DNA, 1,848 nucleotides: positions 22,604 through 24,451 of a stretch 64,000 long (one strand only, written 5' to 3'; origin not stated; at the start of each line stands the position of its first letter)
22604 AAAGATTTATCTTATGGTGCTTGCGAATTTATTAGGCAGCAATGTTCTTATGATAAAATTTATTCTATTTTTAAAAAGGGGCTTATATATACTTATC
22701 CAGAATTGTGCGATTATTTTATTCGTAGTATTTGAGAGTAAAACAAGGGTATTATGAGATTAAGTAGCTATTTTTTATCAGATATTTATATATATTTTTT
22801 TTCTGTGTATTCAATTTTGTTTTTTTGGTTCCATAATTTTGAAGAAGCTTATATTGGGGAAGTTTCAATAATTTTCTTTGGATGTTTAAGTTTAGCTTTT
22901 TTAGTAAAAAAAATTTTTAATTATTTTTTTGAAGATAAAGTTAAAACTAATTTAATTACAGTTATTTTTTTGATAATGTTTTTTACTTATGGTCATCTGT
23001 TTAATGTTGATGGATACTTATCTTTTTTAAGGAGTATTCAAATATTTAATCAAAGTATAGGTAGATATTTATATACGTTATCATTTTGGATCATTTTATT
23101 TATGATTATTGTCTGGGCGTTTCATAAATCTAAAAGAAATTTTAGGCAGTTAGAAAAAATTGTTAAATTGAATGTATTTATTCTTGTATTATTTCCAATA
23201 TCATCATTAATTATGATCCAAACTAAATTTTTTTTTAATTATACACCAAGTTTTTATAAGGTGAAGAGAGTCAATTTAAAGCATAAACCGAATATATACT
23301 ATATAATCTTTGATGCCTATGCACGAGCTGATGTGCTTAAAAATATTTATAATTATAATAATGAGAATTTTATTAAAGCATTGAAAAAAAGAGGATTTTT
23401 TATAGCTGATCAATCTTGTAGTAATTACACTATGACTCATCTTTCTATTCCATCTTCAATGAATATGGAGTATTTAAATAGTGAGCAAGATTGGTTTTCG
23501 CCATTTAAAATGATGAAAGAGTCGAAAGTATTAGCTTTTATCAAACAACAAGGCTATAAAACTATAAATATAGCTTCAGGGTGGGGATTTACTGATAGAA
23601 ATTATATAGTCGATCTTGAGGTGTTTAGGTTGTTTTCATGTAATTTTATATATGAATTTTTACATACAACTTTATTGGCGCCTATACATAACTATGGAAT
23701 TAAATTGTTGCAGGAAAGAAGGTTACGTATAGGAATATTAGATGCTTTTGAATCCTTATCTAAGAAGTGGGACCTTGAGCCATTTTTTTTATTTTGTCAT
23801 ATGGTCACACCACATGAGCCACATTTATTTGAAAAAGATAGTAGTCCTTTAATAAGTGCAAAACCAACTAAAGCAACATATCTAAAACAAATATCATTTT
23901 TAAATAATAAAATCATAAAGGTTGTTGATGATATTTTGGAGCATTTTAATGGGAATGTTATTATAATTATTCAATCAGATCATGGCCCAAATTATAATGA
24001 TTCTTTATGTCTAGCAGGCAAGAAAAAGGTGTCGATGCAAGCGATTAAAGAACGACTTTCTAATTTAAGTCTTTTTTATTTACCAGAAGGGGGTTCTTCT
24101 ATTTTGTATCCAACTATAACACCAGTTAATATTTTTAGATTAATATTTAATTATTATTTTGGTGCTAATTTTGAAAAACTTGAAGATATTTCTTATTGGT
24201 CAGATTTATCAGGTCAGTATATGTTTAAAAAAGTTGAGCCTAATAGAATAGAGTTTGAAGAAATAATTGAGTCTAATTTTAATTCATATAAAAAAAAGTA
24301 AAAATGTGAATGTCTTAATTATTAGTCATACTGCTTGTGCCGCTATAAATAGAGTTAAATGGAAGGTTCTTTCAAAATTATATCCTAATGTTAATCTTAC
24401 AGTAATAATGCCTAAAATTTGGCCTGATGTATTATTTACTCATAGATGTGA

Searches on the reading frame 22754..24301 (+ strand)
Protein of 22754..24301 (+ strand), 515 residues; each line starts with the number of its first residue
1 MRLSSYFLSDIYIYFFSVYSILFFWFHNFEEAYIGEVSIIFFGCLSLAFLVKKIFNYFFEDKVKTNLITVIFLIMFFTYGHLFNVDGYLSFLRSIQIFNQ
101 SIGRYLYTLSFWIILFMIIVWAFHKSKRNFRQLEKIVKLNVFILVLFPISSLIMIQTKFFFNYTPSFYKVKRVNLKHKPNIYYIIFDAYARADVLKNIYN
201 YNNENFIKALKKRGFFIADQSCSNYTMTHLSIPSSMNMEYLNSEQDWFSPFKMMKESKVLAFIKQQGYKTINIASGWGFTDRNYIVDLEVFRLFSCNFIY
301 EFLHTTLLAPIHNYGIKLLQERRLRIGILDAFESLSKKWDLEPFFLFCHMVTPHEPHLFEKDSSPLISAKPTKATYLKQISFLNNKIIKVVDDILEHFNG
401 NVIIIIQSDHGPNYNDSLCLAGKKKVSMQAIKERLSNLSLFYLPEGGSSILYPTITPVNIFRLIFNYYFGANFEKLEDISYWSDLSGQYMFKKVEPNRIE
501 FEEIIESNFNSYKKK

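Call 59: search_protein_families(library=pfam, proteins=[window:22754-24301:+], max_evalue=0.00001)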
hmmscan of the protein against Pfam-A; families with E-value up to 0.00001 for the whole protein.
window:22754-24301:+ (515 aa): 1 family
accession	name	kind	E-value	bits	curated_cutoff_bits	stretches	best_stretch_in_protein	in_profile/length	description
PF00884.28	Sulfatase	-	6.8e-10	39.2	25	1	179-416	1-247/301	Sulfatase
